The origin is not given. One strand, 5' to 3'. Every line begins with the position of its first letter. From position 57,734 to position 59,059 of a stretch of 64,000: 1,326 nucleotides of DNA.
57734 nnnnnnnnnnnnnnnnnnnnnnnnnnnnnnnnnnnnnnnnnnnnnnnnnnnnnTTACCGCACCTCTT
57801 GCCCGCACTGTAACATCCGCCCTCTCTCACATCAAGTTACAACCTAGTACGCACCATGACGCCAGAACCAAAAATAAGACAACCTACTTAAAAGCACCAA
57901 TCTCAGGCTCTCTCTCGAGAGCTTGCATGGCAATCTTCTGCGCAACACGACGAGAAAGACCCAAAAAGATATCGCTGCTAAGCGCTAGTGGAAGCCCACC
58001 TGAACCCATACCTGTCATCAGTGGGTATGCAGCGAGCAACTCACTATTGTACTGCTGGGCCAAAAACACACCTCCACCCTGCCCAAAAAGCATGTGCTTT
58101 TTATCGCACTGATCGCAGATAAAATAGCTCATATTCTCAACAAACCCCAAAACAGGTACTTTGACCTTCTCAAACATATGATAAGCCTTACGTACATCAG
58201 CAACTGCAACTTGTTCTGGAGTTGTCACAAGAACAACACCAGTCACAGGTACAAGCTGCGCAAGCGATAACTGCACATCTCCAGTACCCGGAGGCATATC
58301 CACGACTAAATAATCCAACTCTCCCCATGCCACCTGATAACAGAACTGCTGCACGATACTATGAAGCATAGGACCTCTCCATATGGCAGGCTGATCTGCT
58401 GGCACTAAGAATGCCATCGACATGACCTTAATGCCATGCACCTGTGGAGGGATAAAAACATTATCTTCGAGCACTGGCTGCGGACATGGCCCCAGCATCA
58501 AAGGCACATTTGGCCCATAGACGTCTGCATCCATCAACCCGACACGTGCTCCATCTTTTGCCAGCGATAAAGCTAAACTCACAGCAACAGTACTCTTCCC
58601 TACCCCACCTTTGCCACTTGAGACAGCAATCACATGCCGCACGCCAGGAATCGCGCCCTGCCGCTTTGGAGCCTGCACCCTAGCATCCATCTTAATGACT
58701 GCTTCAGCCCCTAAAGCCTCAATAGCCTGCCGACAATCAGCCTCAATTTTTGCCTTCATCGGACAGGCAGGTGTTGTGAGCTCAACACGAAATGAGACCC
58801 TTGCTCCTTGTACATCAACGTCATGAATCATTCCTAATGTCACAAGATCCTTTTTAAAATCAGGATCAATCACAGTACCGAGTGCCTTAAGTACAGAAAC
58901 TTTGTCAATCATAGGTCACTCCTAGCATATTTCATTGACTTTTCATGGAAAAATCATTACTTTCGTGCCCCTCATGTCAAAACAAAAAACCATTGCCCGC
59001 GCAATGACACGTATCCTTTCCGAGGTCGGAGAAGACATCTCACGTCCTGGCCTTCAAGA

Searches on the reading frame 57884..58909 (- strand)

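Call 85: search_protein_families(library=pfam, proteins=[window:57884-58909:-], max_evalue=0.001)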
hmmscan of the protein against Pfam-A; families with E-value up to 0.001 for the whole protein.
window:57884-58909:- (341 aa): 8 families
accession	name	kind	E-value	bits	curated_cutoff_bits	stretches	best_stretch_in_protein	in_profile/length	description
PF10609.15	ParA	-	5.1e-90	301.6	27.1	1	90-299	2-213/246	NUBPL iron-transfer P-loop NTPase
PF01883.24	FeS_assembly_P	-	8.3e-19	68.1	23.5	1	5-68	3-66/73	Iron-sulfur cluster assembly protein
PF01656.29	CbiA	-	1.6e-11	44.7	25.4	1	94-211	1-54/125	CobQ/CobB/MinD/ParA nucleotide binding domain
PF13614.12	AAA_31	-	8.1e-11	42.6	27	1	92-130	2-40/177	AAA domain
PF09140.17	MipZ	-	1.1e-06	28.6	20.7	1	92-130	1-39/262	ATPase MipZ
PF02374.21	ArsA_ATPase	-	4.2e-06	26.6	24.3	1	97-127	6-36/305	Anion-transporting ATPase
PF13481.12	AAA_25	-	0.00016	21.8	27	1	77-122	16-62/195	AAA domain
PF07015.17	VirC1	-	0.00029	20.7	24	1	93-130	3-40/231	VirC1 protein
